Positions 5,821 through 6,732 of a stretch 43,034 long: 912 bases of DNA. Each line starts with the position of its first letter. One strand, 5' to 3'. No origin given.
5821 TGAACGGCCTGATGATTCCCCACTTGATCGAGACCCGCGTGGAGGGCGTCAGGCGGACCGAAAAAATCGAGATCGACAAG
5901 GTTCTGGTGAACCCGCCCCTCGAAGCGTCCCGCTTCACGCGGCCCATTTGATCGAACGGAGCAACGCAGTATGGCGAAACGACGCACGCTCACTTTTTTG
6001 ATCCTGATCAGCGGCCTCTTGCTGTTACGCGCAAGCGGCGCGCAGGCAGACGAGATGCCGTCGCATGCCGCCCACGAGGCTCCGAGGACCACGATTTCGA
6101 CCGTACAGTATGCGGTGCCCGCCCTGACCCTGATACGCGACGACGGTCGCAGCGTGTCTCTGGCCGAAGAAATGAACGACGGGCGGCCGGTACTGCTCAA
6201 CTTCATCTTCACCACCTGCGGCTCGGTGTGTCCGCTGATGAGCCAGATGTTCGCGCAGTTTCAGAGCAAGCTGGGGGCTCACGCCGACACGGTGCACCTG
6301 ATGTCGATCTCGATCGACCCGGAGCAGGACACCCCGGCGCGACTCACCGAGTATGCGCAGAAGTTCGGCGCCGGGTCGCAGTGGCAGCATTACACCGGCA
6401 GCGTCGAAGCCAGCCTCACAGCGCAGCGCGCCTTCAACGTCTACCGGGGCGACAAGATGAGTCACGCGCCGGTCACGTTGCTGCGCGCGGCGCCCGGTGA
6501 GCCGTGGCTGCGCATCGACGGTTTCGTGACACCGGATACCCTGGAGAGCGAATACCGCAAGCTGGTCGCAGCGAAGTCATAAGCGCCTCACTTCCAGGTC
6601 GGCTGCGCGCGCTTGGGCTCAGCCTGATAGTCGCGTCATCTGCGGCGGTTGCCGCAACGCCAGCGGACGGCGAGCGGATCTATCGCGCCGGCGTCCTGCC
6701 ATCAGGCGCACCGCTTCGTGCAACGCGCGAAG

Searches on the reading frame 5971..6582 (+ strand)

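Call 74: search_protein_families(library=pfam, proteins=[window:5971-6582:+], max_evalue=0.0001)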
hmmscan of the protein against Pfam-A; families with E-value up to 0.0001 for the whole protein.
window:5971-6582:+ (203 aa): 2 families
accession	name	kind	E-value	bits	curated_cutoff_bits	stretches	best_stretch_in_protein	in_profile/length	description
PF02630.20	SCO1-SenC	-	3.9e-22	79.1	22.8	1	53-159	5-107/134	SCO1/SenC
PF00578.27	AhpC-TSA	-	2.5e-05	24.6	26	1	46-169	2-112/124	AhpC/TSA family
